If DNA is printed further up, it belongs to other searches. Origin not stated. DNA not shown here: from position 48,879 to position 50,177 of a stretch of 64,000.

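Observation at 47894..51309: NadV-NatV NAD+ reconstitution pathway with an embedded TyrA-like dehydrogenase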

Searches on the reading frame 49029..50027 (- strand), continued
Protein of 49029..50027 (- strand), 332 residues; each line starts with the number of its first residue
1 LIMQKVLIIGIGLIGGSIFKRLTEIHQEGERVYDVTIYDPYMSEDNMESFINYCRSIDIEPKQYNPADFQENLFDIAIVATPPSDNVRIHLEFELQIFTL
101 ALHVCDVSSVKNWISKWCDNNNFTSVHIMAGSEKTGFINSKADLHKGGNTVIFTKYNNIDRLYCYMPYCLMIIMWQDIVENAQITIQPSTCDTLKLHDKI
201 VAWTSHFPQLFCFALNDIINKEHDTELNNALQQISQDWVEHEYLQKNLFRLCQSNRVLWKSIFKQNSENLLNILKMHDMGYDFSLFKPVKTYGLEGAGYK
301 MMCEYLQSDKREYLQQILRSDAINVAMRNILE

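Call 86: fold_search(model_id=the predicted structure, library=viral)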
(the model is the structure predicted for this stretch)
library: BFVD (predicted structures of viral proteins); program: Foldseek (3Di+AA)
matches with E <= 10: 613; with E <= 0.001: 6
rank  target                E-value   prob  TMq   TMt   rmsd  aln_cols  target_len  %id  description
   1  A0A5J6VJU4            1.8e-06  1.00  0.41  0.45  11.3       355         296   12  NAD-dependent glycerol-3-phosphate dehydrogenase [Megaviridae environmental sample]
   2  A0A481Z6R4            3.6e-05  1.00  0.40  0.40  11.9       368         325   11  NADP oxidoreductase coenzyme F420-dependent [Pithovirus LCPAC201]
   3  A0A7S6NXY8            1.0e-04  1.00  0.37  0.34  15.0       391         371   10  6-phosphogluconate dehydrogenase NADP-binding domain-containing protein [Bathycoccus sp. RCC716 virus 1]
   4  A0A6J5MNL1            2.3e-04  1.00  0.38  0.64   4.2       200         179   10  6-phosphogluconate dehydrogenase, NADP-binding [uncultured Caudovirales phage]
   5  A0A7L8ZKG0            4.8e-04  1.00  0.38  0.46   9.9       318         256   11  Putative UDP-glucose/GDP-mannose dehydrogenase [Campylobacter phage F379]
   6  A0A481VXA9            9.6e-04  1.00  0.36  0.44   6.5       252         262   13  UDP-glucose dehydrogenase [Microbacterium phage Fireman]
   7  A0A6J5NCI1            1.0e-03  1.00  0.35  0.30   5.5       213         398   12  Oxoglutarate/iron-dependent dioxygenase [uncultured Caudovirales phage]
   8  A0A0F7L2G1            4.5e-03  0.47  0.23  0.19  19.9       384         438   11  Uncharacterized protein [uncultured marine virus]
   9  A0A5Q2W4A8            1.8e-02  0.96  0.21  0.29   4.9       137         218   17  (no name in the UniProt tables at hand)
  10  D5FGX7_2              2.3e-02  0.33  0.27  0.10  18.4       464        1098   10  RNA-directed RNA polymerase L [Paraavulavirus wisconsinense]
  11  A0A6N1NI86            2.4e-02  0.66  0.24  0.27  15.2       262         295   12  Putative orfan [Tupanvirus soda lake]
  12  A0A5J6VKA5            2.7e-02  1.00  0.23  0.14   3.4       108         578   16  Myo-inositol oxygenase [Megaviridae environmental sample]
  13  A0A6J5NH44            3.0e-02  0.75  0.20  0.28   6.7       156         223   13  PRTRC_ThiF, PRTRC system ThiF family protein [uncultured Caudovirales phage]
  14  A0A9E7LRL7            4.5e-02  0.97  0.23  0.15   4.5       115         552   18  (no name in the UniProt tables at hand)
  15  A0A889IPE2            4.5e-02  0.85  0.21  0.27   5.0       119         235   13  (no name in the UniProt tables at hand)
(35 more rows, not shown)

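Call 87: search_dna_similar(query=P0135, collection=phages, mode=protein, max_evalue=0.01, max_rows=20)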
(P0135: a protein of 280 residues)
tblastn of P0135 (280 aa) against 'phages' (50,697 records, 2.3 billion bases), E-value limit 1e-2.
Records with a match: 16; places in all: 16; records where one place covers at least 80% of the query: 11.
Best place of each record, by identity: <60% 16.
By first word of the organism name: Listeria 6; Bacteriophage 4; Acinetobacter 2; Staphylococcus 2; Enterococcus 2.
By host as written in the record: - 7; Listeria monocytogenes 6; Staphylococcus aureus 2; Enterococcus faecalis 1.
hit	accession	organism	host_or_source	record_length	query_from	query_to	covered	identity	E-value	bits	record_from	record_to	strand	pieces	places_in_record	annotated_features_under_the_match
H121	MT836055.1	Bacteriophage sp.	human fecal samples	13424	15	257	87%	29.8%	3e-18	90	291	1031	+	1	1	record has no annotation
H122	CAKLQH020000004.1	Acinetobacter phage MD-2021a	not known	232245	39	262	80%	31.3%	7e-29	121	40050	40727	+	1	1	aroA: 3-phosphoshikimate 1-carboxyvinyltransferase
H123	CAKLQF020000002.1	Acinetobacter phage MD-2021a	not known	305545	39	262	80%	31.3%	7e-29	121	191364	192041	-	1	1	aroA: 3-phosphoshikimate 1-carboxyvinyltransferase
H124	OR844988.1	Staphylococcus phage SA 1306 Kay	Staphylococcus aureus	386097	15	269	91%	27.5%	2e-14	79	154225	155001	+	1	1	record has no annotation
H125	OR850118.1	Staphylococcus phage SA 1298 Kay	Staphylococcus aureus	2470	15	269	91%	27.5%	2e-14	79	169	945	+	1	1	record has no annotation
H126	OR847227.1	Listeria phage LM 4-11-1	Listeria monocytogenes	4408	15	255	86%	27.5%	1e-23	105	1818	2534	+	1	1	record has no annotation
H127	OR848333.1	Listeria phage LM 4-14-1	Listeria monocytogenes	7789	15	255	86%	27.5%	1e-23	105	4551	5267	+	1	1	record has no annotation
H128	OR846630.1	Enterococcus phage Efs 1-1-1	Enterococcus faecalis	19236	15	250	84%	26.8%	8e-18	89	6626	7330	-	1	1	record has no annotation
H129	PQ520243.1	Enterococcus phage IME_EF3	-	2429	15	250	84%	26.8%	2e-17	87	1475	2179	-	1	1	record has no annotation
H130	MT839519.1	Bacteriophage sp.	human fecal samples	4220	15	238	80%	26.9%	2e-16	85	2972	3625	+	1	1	record has no annotation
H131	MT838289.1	Bacteriophage sp.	human fecal samples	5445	15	246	83%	25.4%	5e-12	72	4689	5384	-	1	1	record has no annotation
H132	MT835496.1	Bacteriophage sp.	human fecal samples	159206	57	255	71%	23.6%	1e-11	71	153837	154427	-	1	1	record has no annotation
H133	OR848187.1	Listeria phage LM 4-14-1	Listeria monocytogenes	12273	106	258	55%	29.7%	1e-17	89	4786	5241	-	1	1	record has no annotation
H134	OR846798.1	Listeria phage LM 4-11-1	Listeria monocytogenes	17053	106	258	55%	29.7%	1e-17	89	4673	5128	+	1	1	record has no annotation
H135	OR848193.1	Listeria phage LM 4-14-1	Listeria monocytogenes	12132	119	258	50%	30.3%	1e-17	89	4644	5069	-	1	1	record has no annotation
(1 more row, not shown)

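Call 88: search_dna_similar(query=P0007, collection=phages, mode=protein, max_evalue=0.01, max_rows=20)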
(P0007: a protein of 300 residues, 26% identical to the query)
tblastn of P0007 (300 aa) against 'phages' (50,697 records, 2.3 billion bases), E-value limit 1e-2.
Records with a match: 16; places in all: 16; records where one place covers at least 80% of the query: 14.
Best place of each record, by identity: <60% 16.
By first word of the organism name: Listeria 6; Bacteriophage 4; Staphylococcus 2; Enterococcus 2; Acinetobacter 2.
By host as written in the record: - 7; Listeria monocytogenes 6; Staphylococcus aureus 2; Enterococcus faecalis 1.
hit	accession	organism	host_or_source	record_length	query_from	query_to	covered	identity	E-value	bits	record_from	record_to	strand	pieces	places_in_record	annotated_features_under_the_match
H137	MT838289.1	Bacteriophage sp.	human fecal samples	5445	26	299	91%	47.3%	3e-66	229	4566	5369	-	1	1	record has no annotation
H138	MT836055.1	Bacteriophage sp.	human fecal samples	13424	24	299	92%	45.1%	2e-66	229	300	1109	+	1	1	record has no annotation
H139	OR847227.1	Listeria phage LM 4-11-1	Listeria monocytogenes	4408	26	298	91%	36.0%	7e-39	150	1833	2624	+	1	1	record has no annotation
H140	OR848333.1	Listeria phage LM 4-14-1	Listeria monocytogenes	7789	26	298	91%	36.0%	7e-39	150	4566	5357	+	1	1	record has no annotation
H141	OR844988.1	Staphylococcus phage SA 1306 Kay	Staphylococcus aureus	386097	25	297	91%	34.7%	1e-41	159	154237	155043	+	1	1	record has no annotation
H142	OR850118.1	Staphylococcus phage SA 1298 Kay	Staphylococcus aureus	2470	25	297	91%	34.7%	1e-41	158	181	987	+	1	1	record has no annotation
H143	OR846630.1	Enterococcus phage Efs 1-1-1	Enterococcus faecalis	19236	26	298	91%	34.5%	2e-40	155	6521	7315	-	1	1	record has no annotation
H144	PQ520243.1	Enterococcus phage IME_EF3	-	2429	26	298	91%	34.5%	4e-40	154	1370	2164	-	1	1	record has no annotation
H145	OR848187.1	Listeria phage LM 4-14-1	Listeria monocytogenes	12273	26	299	91%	33.1%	5e-35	139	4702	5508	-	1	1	record has no annotation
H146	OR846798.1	Listeria phage LM 4-11-1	Listeria monocytogenes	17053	26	299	91%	33.1%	5e-35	139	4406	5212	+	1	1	record has no annotation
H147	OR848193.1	Listeria phage LM 4-14-1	Listeria monocytogenes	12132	26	299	91%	33.1%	2e-34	137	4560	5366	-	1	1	record has no annotation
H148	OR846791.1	Listeria phage LM 4-11-1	Listeria monocytogenes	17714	26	299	91%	33.1%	2e-34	137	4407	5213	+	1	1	record has no annotation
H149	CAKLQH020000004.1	Acinetobacter phage MD-2021a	not known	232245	50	291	81%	32.1%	3e-29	122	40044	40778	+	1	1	aroA: 3-phosphoshikimate 1-carboxyvinyltransferase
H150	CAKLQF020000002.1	Acinetobacter phage MD-2021a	not known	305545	50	291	81%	32.1%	3e-29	122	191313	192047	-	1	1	aroA: 3-phosphoshikimate 1-carboxyvinyltransferase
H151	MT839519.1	Bacteriophage sp.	human fecal samples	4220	97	279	61%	31.7%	2e-11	70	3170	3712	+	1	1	record has no annotation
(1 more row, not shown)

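Call 91: search_protein_families(library=ncbifam, proteins=[window:49029-50021:-, P0133, P0136, P0138], max_evalue=0.001)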
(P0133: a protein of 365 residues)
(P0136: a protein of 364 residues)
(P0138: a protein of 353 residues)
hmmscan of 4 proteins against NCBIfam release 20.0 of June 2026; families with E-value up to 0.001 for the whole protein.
window:49029-50021:- (330 aa): 12 families
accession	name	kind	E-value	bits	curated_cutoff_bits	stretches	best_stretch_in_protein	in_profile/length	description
NF006307.0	PRK08507.1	equivalog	2.7e-19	69.4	295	1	3-276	2-243/275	prephenate dehydrogenase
NF011381.1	PRK14806.1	equivalog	1.1e-15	56.9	902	1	2-276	4-252/733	bifunctional prephenate dehydrogenase/3-phosphoshikimate 1-carboxyvinyltransferase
NF005107.0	PRK06545.1-5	equivalog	8.9e-15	54.5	414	1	2-275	3-251/367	prephenate dehydrogenase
NF005111.0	PRK06545.2-3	equivalog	6.2e-14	51.8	344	1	3-274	15-253/371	prephenate dehydrogenase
NF005650.0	PRK07417.1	equivalog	3.6e-13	49.4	290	1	2-234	2-210/281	prephenate/arogenate dehydrogenase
NF005106.0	PRK06545.1-4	equivalog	2.9e-12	46.6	569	1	1-274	1-249/363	prephenate dehydrogenase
NF005112.0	PRK06545.2-4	subfamily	5.5e-11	42.1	294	1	1-271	2-235/356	prephenate dehydrogenase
NF005694.0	PRK07502.1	equivalog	1.2e-10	41.2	409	1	2-274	7-254/310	prephenate/arogenate dehydrogenase family protein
NF005108.0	PRK06545.1-6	equivalog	1.4e-10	40.7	327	1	2-216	11-205/321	prephenate dehydrogenase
NF005104.0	PRK06545.1-1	equivalog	7e-09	35.3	713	1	2-274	3-249/366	prephenate dehydrogenase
NF005105.0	PRK06545.1-3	equivalog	5.1e-07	28.8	524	1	2-272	3-249/367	prephenate dehydrogenase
NF005109.0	PRK06545.2-1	equivalog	9e-07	28.3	397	1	2-272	2-235/361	prephenate dehydrogenase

P0133 (365 aa): 14 families
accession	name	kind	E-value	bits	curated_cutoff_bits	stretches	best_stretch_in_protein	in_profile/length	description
NF011381.1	PRK14806.1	equivalog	9.3e-22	77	902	1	4-282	5-257/733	bifunctional prephenate dehydrogenase/3-phosphoshikimate 1-carboxyvinyltransferase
NF006307.0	PRK08507.1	equivalog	3.7e-20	72.2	295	1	4-284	2-250/275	prephenate dehydrogenase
NF005694.0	PRK07502.1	equivalog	1.2e-18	67.5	409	1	5-281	9-260/310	prephenate/arogenate dehydrogenase family protein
NF005111.0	PRK06545.2-3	equivalog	2.5e-17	62.9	344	1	4-280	15-258/371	prephenate dehydrogenase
NF005112.0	PRK06545.2-4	subfamily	4.5e-15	55.6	294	1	4-281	4-244/356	prephenate dehydrogenase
NF005107.0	PRK06545.1-5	equivalog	7.9e-15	54.7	414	1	4-301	4-276/367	prephenate dehydrogenase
NF005109.0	PRK06545.2-1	equivalog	1.1e-14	54.4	397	1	70-281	52-243/361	prephenate dehydrogenase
NF005106.0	PRK06545.1-4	equivalog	1.1e-11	44.7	569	1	4-306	3-280/363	prephenate dehydrogenase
NF005650.0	PRK07417.1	equivalog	3e-10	39.8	290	1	74-280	60-249/281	prephenate/arogenate dehydrogenase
NF005108.0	PRK06545.1-6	equivalog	3.1e-09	36.3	327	1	126-280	123-257/321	prephenate dehydrogenase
NF005104.0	PRK06545.1-1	equivalog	1.4e-08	34.3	713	1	3-308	3-282/366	prephenate dehydrogenase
NF005110.0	PRK06545.2-2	equivalog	9.9e-07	28.2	385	1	4-221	72-263/423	prephenate dehydrogenase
NF005105.0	PRK06545.1-3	equivalog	8.3e-06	24.8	524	1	5-302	5-278/367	prephenate dehydrogenase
NF005113.0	PRK06545.2-5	equivalog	2.5e-05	23.4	497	1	5-280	3-269/378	prephenate dehydrogenase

P0136 (364 aa): 21 families
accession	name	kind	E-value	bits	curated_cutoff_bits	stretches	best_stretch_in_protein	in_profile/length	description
NF005694.0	PRK07502.1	equivalog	2.8e-67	227.1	409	1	2-281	2-284/310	prephenate/arogenate dehydrogenase family protein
NF011381.1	PRK14806.1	equivalog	4.2e-67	226.9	902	2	5-273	2-272/733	bifunctional prephenate dehydrogenase/3-phosphoshikimate 1-carboxyvinyltransferase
NF006307.0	PRK08507.1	equivalog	3.3e-60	203.6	295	1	8-281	2-271/275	prephenate dehydrogenase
NF005107.0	PRK06545.1-5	equivalog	3e-49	167.9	414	1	7-279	3-278/367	prephenate dehydrogenase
NF005650.0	PRK07417.1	equivalog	5.2e-48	163.7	290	1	8-278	3-271/281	prephenate/arogenate dehydrogenase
NF005105.0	PRK06545.1-3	equivalog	3.1e-41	141.4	524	1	8-271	4-271/367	prephenate dehydrogenase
NF005106.0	PRK06545.1-4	equivalog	8e-34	117.5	569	1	7-280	2-278/363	prephenate dehydrogenase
NF005111.0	PRK06545.2-3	equivalog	3.3e-32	111.9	344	1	7-259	14-261/371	prephenate dehydrogenase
NF005104.0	PRK06545.1-1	equivalog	1.6e-29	103.2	713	1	7-264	3-259/366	prephenate dehydrogenase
NF005112.0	PRK06545.2-4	subfamily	9.9e-28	97.2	294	1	7-263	3-250/356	prephenate dehydrogenase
NF005109.0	PRK06545.2-1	equivalog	3.4e-27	95.5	397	1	9-274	4-260/361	prephenate dehydrogenase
NF005108.0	PRK06545.1-6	equivalog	4.6e-23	81.8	327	1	8-282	12-284/321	prephenate dehydrogenase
NF006408.0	PRK08655.1-2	equivalog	4.4e-19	68.6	422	1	55-188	54-179/441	prephenate dehydrogenase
NF006409.0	PRK08655.1-3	equivalog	1.5e-17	64.1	310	1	52-196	44-181/290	prephenate dehydrogenase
NF005110.0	PRK06545.2-2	equivalog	2.7e-16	59.8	385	1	7-257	71-317/423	prephenate dehydrogenase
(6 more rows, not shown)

P0138 (353 aa): 24 families
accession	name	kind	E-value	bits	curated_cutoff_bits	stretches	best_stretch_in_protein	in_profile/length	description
NF006307.0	PRK08507.1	equivalog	1.9e-54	184.7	295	1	6-266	2-267/275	prephenate dehydrogenase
NF011381.1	PRK14806.1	equivalog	2.1e-48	165.1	902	1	3-264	2-274/733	bifunctional prephenate dehydrogenase/3-phosphoshikimate 1-carboxyvinyltransferase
NF005650.0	PRK07417.1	equivalog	1.1e-38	133.2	290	1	6-267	3-271/281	prephenate/arogenate dehydrogenase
NF005107.0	PRK06545.1-5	equivalog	3.9e-38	131.3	414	1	5-264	3-274/367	prephenate dehydrogenase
NF005694.0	PRK07502.1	equivalog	6.4e-38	130.7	409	1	3-260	5-274/310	prephenate/arogenate dehydrogenase family protein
NF005111.0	PRK06545.2-3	equivalog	3.6e-33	115.1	344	1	6-266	15-279/371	prephenate dehydrogenase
NF005106.0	PRK06545.1-4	equivalog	2.6e-29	102.6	569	1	5-265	2-274/363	prephenate dehydrogenase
NF005105.0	PRK06545.1-3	equivalog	8.1e-28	97.3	524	1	5-256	3-267/367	prephenate dehydrogenase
NF005104.0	PRK06545.1-1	equivalog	2.9e-26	92.4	713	1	5-260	3-269/366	prephenate dehydrogenase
NF005108.0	PRK06545.1-6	equivalog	3.6e-25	88.7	327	1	5-191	11-198/321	prephenate dehydrogenase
NF005112.0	PRK06545.2-4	subfamily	6.3e-22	78.1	294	1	4-193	2-186/356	prephenate dehydrogenase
NF005109.0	PRK06545.2-1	equivalog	5.2e-21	75.2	397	1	7-236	4-233/361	prephenate dehydrogenase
NF005113.0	PRK06545.2-5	equivalog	2.2e-19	69.7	497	2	8-159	4-151/378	prephenate dehydrogenase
NF005110.0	PRK06545.2-2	equivalog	1.2e-14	54.3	385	1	6-203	72-273/423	prephenate dehydrogenase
NF006409.0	PRK08655.1-3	equivalog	4.8e-10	39.5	310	1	8-197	4-184/290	prephenate dehydrogenase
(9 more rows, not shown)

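Call 92: search_protein_families(library=padloc, proteins=[window:49029-50021:-], max_evalue=0.001)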
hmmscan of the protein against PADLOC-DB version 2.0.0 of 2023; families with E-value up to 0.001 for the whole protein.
window:49029-50021:- (330 aa): 0 families

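Call 94: find_encoding_contigs(protein=P0003, flank=5000, max_places=6)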
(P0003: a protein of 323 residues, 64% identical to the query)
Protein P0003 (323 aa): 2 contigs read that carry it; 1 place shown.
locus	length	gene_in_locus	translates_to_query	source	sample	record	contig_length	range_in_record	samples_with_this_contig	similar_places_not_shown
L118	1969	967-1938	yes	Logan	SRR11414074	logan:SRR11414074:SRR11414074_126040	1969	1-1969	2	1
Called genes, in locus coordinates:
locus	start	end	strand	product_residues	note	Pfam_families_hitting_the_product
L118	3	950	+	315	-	?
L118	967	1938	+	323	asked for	PF20463:PDH_C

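Call 95: find_encoding_contigs(protein=P0005, flank=5000, max_places=4)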
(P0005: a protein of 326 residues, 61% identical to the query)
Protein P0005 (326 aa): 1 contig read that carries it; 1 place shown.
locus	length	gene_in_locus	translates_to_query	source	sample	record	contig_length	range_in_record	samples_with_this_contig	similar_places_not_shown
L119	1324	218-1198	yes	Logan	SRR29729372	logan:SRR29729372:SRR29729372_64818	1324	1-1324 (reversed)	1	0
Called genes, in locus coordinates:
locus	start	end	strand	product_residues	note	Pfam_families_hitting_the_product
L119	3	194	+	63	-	?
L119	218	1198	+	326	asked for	PF02153:PDH_N, PF20463:PDH_C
